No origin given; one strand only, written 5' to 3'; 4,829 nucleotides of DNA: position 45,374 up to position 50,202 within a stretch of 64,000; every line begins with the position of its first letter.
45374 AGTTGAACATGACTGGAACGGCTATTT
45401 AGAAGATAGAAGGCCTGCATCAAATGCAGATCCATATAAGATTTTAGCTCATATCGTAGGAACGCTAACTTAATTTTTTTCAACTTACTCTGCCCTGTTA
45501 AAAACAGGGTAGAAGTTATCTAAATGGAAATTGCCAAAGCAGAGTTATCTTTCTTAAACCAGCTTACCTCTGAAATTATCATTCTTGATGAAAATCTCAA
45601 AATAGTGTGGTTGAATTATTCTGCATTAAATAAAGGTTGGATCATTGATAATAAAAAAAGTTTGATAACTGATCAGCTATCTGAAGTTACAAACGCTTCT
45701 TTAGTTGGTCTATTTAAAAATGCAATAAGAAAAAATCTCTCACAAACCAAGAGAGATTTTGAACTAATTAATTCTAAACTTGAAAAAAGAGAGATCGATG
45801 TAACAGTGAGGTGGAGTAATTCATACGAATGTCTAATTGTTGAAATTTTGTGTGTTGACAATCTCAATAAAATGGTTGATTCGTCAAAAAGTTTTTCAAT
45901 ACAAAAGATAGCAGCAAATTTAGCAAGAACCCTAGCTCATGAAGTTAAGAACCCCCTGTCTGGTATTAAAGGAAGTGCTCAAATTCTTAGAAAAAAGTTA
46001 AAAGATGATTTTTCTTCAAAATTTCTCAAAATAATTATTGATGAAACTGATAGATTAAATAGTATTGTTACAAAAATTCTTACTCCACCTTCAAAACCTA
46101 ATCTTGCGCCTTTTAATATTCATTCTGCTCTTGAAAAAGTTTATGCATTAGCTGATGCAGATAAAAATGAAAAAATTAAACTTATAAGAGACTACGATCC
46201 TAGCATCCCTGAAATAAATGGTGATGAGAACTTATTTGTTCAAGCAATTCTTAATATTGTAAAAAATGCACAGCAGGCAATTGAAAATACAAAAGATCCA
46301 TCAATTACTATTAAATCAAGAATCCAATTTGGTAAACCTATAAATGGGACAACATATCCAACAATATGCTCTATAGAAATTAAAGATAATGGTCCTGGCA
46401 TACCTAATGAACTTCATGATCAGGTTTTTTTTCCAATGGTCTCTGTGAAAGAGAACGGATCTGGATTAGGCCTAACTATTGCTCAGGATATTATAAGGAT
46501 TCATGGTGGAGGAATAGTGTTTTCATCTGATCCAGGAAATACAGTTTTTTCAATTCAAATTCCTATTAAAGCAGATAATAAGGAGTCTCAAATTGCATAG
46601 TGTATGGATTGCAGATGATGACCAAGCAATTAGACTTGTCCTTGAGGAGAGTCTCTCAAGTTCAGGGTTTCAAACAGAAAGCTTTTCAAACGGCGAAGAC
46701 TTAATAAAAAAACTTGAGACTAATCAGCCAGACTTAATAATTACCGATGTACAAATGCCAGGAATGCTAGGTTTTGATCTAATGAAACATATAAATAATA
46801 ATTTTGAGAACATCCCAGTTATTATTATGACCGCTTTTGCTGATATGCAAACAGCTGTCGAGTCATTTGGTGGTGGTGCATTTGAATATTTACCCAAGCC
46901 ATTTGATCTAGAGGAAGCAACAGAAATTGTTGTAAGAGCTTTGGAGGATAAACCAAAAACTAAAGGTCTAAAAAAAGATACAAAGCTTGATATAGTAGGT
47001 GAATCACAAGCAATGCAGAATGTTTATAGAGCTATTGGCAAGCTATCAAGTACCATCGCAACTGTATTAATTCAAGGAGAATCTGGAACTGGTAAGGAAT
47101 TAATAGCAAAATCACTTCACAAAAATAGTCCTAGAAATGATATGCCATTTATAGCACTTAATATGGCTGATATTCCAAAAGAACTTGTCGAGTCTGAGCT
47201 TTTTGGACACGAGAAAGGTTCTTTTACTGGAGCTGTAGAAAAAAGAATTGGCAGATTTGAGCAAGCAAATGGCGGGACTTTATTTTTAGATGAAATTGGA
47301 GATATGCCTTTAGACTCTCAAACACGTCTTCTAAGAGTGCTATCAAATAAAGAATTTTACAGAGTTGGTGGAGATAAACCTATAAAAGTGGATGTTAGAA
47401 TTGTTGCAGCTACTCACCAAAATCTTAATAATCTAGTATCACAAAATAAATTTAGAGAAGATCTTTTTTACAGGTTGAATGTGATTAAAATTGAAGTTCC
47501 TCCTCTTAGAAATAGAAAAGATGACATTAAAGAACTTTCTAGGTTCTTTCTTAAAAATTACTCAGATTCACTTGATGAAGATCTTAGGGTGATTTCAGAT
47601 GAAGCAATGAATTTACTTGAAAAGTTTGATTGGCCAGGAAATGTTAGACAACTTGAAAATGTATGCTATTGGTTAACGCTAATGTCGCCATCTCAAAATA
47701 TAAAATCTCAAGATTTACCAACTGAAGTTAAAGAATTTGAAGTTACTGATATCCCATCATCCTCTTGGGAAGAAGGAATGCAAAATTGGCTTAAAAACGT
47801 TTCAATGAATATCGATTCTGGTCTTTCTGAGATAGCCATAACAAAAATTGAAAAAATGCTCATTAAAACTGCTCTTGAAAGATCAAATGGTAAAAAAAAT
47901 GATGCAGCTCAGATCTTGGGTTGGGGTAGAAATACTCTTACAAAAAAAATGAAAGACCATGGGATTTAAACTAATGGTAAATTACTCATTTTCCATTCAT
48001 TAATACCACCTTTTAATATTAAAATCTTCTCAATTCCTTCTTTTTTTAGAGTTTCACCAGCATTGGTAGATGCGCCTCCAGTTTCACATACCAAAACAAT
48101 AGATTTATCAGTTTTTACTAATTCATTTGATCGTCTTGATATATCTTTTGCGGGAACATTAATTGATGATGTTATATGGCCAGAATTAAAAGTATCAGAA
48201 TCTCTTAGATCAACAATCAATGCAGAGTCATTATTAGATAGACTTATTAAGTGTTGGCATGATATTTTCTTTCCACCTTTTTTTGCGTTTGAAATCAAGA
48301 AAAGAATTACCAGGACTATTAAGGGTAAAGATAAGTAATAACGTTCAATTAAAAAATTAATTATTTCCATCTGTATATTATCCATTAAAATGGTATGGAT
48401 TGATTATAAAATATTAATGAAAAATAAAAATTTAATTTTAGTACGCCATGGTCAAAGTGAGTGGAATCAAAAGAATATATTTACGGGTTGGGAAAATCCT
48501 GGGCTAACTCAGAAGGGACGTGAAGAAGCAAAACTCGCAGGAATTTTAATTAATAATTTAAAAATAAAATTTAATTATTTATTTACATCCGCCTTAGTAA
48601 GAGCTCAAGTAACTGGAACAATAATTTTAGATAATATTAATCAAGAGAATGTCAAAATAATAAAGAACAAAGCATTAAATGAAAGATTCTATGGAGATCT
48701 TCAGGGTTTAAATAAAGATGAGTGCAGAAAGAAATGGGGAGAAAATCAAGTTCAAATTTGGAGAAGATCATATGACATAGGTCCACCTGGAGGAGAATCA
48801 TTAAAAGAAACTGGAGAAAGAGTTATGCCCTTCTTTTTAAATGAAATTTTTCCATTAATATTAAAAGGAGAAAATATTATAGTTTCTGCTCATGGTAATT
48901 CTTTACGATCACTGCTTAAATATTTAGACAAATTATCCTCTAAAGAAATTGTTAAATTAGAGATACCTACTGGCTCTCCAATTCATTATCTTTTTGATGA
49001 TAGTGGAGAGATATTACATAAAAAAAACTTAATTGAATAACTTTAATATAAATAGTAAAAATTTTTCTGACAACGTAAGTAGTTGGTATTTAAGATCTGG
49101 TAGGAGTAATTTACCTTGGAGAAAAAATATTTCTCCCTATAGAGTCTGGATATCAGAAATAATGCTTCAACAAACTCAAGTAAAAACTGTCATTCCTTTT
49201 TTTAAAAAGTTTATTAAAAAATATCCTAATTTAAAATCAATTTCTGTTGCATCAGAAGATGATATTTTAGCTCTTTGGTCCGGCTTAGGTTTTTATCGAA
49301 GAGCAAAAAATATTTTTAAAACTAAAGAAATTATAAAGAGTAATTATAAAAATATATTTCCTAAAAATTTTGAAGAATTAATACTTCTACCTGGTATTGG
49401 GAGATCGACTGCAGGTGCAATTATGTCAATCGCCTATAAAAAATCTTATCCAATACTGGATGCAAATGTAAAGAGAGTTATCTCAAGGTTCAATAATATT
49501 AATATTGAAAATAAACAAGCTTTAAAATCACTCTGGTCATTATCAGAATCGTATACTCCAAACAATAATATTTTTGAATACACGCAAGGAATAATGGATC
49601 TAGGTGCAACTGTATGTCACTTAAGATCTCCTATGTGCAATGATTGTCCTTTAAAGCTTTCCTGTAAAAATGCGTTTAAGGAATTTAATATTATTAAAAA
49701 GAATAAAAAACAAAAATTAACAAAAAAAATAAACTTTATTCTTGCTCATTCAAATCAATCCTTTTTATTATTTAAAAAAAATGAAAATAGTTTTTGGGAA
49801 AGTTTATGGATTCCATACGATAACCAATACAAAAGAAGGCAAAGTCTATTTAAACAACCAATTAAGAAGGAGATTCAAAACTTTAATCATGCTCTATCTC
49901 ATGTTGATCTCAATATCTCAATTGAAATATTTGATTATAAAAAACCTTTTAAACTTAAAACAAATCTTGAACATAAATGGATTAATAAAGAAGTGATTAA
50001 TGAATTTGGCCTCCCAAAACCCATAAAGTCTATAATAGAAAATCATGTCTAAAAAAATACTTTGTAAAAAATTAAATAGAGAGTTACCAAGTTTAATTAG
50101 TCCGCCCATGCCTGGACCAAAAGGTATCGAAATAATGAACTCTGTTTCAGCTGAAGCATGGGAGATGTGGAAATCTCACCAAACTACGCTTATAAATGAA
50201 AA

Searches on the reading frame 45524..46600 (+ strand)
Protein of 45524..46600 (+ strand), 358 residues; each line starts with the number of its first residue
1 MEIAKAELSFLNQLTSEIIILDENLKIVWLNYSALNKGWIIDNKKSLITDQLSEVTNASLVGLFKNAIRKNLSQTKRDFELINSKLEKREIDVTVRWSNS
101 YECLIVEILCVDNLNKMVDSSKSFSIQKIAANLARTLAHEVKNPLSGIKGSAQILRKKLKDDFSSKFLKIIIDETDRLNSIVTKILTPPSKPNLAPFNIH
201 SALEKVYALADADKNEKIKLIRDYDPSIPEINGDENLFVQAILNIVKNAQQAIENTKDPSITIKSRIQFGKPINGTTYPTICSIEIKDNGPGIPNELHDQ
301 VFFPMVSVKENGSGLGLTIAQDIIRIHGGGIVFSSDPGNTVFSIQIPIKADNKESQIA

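Call 54: search_protein_families(library=pfam, max_evalue=0.00001, proteins=[window:45524-46600:+])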
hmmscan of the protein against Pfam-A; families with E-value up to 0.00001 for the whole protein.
window:45524-46600:+ (358 aa): 2 families
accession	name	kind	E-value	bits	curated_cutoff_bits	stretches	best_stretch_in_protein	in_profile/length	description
PF02518.31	HATPase_c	-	1.1e-17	64.9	26.4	1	233-348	1-109/111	Histidine kinase-, DNA gyrase B-, and HSP90-like ATPase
PF00512.31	HisKA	-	2.3e-13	50.4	26.9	1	132-187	4-59/66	His Kinase A (phospho-acceptor) domain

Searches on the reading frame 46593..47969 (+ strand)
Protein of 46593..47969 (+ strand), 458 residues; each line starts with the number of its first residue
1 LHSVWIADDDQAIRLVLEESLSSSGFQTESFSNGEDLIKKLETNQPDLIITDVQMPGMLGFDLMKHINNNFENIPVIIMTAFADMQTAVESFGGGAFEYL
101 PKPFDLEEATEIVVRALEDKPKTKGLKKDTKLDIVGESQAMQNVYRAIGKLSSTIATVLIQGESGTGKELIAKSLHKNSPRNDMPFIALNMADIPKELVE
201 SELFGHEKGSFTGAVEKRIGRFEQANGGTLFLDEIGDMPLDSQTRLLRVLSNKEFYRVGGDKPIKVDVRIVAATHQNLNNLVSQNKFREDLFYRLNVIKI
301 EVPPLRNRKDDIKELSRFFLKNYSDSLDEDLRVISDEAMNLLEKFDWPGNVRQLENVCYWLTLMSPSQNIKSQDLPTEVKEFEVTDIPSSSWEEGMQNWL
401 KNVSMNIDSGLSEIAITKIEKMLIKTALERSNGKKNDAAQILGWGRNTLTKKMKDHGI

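Call 55: search_protein_families(library=pfam, max_evalue=0.00001, proteins=[window:46593-47969:+])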
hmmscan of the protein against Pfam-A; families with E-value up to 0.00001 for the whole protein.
window:46593-47969:+ (458 aa): 6 families
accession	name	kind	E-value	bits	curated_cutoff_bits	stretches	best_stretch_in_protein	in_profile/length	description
PF00158.32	Sigma54_activat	-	6.9e-73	244.3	20.2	1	134-301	1-168/168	Sigma-54 interaction domain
PF00072.30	Response_reg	-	3.1e-29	101.8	30.2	1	4-112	1-109/111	Response regulator receiver domain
PF25601.1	AAA_lid_14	-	3.9e-24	84.7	27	1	306-383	1-78/87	AAA+ ATPase lid domain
PF14532.12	Sigma54_activ_2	-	1.7e-23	83.8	25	1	135-305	1-138/138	Sigma-54 interaction domain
PF02954.25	HTH_8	-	1.7e-13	50.5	22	1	417-455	3-41/42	Bacterial regulatory protein, Fis family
PF07728.20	AAA_5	-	4.2e-08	33.7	22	1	158-278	2-125/139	AAA domain (dynein-related subfamily)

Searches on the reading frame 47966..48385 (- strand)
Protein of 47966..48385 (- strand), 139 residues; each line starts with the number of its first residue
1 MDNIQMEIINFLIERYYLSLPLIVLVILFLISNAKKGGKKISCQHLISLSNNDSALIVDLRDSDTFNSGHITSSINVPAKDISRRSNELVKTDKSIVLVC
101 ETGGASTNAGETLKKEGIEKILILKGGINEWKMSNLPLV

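Call 55: search_protein_families(library=pfam, max_evalue=0.00001, proteins=[window:47966-48385:-])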
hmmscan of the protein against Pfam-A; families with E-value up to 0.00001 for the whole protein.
window:47966-48385:- (139 aa): 1 family
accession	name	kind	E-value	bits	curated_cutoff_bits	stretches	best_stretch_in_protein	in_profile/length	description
PF00581.25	Rhodanese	-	2.2e-18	67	22.2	1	46-133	5-101/102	Rhodanese-like domain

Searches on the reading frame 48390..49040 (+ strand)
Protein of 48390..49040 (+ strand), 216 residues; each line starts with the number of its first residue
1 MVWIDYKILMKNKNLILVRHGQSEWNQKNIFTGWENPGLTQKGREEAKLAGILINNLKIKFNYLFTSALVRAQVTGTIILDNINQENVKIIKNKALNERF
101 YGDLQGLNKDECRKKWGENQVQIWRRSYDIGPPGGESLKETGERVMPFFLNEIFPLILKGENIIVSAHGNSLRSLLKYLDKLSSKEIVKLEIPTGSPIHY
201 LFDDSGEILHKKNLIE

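Call 55: search_protein_families(library=pfam, max_evalue=0.00001, proteins=[window:48390-49040:+])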
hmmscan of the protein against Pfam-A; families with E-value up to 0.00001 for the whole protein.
window:48390-49040:+ (216 aa): 1 family
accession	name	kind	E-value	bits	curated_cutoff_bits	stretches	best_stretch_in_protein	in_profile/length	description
PF00300.27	His_Phos_1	-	1.3e-37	129.8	21.7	1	15-213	1-192/194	Histidine phosphatase superfamily (branch 1)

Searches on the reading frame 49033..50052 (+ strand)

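Call 55: search_protein_families(library=pfam, max_evalue=0.00001, proteins=[window:49033-50052:+])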
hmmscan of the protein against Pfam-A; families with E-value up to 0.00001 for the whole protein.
window:49033-50052:+ (339 aa): 3 families
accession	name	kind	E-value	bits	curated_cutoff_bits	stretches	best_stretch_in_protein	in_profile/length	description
PF00730.31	HhH-GPD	-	2e-20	73.6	26.2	1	40-169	1-104/108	HhH-GPD superfamily base excision DNA repair protein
PF00633.29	HHH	-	1.7e-09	37.4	24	1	105-133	2-30/30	Helix-hairpin-helix motif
PF14815.12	NUDIX_4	-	1.6e-06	28.3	35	1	235-336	3-112/113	NUDIX domain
